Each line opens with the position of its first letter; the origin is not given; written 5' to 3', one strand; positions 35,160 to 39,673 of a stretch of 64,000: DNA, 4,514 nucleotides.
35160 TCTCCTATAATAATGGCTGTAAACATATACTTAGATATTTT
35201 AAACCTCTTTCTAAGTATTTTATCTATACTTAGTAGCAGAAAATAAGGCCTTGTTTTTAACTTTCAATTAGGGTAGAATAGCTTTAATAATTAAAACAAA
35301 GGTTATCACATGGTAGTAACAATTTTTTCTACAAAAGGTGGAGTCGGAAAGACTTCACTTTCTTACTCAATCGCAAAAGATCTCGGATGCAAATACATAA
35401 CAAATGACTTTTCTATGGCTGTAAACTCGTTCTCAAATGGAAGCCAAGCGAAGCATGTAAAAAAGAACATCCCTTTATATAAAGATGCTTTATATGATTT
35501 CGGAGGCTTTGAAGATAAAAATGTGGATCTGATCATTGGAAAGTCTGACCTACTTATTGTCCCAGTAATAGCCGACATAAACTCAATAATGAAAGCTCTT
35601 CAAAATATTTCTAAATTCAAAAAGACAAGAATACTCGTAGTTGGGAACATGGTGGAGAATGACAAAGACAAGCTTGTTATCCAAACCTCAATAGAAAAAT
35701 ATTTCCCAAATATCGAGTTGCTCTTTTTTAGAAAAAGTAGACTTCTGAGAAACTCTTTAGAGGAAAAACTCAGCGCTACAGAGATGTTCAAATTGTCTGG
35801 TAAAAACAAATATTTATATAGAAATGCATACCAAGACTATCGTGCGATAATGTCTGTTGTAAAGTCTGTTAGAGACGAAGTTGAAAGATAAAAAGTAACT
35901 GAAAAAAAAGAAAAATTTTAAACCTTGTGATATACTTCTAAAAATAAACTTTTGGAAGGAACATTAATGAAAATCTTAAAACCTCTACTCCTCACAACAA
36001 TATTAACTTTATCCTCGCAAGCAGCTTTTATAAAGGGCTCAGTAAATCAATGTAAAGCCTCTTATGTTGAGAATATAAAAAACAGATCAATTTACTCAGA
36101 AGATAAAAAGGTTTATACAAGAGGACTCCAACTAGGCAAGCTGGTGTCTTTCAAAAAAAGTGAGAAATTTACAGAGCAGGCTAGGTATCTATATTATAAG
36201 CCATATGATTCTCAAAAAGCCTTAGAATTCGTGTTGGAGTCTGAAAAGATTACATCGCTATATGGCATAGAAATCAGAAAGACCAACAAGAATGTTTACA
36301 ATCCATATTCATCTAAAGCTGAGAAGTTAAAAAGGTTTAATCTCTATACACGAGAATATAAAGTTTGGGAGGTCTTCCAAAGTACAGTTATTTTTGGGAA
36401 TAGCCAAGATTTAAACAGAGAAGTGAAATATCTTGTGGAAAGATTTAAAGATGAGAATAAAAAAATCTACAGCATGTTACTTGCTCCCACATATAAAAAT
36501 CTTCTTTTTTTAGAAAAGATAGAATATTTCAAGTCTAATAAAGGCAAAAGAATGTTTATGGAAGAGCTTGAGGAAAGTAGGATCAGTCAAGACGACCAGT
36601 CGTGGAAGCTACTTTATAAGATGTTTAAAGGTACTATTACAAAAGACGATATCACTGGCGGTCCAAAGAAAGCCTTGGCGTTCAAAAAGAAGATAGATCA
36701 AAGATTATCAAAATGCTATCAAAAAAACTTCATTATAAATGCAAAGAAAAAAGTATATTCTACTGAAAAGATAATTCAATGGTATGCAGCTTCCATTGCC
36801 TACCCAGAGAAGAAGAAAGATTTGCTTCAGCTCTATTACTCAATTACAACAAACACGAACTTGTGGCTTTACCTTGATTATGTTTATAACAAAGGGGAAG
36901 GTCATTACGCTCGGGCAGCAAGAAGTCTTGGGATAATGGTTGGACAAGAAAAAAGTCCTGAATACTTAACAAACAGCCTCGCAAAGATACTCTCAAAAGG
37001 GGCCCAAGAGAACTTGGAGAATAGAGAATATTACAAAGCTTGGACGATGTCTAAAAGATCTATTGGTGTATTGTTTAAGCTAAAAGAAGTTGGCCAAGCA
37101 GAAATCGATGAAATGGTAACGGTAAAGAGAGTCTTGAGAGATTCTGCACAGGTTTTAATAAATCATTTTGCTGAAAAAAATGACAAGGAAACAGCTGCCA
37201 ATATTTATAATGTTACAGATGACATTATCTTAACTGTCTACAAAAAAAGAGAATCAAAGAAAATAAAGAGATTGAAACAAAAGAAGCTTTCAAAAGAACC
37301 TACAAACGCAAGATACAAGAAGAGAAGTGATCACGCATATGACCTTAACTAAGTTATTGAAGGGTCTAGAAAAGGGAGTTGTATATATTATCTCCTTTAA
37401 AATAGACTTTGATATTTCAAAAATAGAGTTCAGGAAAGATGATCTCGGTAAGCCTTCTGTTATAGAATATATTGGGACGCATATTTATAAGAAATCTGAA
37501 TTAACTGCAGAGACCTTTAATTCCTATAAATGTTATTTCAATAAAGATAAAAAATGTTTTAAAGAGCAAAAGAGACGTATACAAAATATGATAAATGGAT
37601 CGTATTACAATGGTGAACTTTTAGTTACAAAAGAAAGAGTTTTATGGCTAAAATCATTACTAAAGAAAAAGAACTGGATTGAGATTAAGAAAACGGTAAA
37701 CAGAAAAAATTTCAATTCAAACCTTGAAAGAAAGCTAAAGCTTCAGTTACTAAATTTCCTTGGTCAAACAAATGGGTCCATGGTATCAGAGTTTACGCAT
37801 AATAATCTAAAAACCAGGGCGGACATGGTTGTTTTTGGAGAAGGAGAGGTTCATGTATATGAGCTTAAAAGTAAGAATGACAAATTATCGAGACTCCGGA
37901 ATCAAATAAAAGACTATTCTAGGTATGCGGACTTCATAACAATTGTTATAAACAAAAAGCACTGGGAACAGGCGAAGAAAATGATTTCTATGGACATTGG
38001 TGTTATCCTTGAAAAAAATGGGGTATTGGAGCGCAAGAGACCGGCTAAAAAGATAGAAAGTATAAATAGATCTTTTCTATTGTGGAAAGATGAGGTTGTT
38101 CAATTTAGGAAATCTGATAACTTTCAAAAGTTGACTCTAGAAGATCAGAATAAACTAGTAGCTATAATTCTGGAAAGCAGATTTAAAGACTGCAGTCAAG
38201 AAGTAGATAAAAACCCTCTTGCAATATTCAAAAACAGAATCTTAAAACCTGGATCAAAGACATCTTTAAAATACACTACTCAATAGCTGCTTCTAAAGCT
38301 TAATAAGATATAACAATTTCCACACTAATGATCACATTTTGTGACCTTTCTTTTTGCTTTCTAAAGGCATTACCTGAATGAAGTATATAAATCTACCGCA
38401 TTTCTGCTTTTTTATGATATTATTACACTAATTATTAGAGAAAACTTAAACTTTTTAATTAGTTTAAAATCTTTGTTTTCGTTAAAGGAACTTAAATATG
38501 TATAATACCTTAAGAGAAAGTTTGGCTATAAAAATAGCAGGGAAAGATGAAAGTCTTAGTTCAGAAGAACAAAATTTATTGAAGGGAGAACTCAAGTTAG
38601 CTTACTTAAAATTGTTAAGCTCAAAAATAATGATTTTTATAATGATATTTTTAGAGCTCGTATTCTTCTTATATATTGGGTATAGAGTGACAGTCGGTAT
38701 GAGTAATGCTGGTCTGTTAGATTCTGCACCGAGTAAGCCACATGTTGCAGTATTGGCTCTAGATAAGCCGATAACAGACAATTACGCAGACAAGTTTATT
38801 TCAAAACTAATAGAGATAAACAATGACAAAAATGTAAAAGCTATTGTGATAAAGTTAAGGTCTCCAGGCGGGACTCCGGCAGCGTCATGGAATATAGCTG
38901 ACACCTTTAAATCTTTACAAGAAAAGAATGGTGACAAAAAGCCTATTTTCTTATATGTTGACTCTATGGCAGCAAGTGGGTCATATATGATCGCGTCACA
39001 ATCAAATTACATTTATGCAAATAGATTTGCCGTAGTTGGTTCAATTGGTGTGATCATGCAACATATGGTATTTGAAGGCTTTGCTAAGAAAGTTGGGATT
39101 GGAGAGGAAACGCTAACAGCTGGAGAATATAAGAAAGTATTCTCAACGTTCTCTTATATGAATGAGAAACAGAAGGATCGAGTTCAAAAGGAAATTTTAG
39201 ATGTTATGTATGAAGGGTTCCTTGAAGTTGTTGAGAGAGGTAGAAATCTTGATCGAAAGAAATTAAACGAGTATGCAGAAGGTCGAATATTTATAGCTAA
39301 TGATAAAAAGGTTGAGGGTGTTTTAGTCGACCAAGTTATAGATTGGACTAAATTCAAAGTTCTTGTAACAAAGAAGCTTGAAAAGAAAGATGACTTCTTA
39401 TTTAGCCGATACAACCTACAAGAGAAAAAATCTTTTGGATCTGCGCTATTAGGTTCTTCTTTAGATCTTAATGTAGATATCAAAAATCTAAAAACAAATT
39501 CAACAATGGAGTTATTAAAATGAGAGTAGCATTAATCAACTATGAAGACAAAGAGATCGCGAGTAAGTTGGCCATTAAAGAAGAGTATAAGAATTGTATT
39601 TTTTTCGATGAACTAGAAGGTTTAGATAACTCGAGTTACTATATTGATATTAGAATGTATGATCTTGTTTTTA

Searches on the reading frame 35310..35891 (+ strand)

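Call 46: search_protein_families(library=pfam, proteins=[window:35310-35891:+], max_evalue=0.001)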
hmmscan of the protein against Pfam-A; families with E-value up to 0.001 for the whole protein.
window:35310-35891:+ (193 aa): 2 families
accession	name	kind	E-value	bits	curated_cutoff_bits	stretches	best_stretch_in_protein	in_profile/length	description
PF01656.29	CbiA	-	4.9e-06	27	25.4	1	3-135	1-103/125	CobQ/CobB/MinD/ParA nucleotide binding domain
PF13614.12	AAA_31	-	0.00067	20.1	27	0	2-108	3-105/177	AAA domain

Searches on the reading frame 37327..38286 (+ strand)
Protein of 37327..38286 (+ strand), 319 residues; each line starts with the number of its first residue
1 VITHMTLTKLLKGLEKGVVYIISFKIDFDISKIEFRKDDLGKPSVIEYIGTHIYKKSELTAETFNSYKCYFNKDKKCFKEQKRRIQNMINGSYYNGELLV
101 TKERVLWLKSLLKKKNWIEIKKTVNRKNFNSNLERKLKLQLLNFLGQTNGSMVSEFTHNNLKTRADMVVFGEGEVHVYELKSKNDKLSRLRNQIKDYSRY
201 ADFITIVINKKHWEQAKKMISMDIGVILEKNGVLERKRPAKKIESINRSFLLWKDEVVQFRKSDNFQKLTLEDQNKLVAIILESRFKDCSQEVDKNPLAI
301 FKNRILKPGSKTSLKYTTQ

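Call 42: search_protein_families(library=phrogs, proteins=[window:37327-38286:+], max_evalue=0.001)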
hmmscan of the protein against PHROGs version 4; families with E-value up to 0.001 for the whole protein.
window:37327-38286:+ (319 aa): 1 family
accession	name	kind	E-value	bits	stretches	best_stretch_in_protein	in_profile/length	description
phrog_984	-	unknown function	2.1e-19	71.3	1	149-272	27-162/230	-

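Call 46: search_protein_families(library=pfam, proteins=[window:37327-38286:+], max_evalue=0.001)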
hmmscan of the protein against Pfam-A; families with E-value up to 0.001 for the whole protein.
window:37327-38286:+ (319 aa): 0 families

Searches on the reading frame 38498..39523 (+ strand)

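Call 46: search_protein_families(library=pfam, proteins=[window:38498-39523:+], max_evalue=0.001)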
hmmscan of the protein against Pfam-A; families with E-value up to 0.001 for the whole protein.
window:38498-39523:+ (341 aa): 3 families
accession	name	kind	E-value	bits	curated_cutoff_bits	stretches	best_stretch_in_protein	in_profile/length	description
PF01343.23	Peptidase_S49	-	7.7e-39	133.6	24.9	1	144-285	3-142/154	Peptidase family S49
PF25145.1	NfeD1b_N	-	1.8e-06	28.1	40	1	95-188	13-100/189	NfeD1b, N-terminal domain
PF00574.28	CLP_protease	-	5.2e-06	26.9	20.2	1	86-188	19-113/182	Clp protease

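Call 76: search_protein_families(library=phrogs, proteins=[window:38498-39523:+], max_evalue=0.00001)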
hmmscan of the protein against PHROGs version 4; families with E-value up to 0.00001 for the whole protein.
window:38498-39523:+ (341 aa): 2 families
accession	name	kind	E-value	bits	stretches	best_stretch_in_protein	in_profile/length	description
phrog_53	-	head and packaging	5.3e-34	119.3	1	104-291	108-289/583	head maturation protease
phrog_33023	-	unknown function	1.4e-17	64.7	1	109-281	107-275/507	-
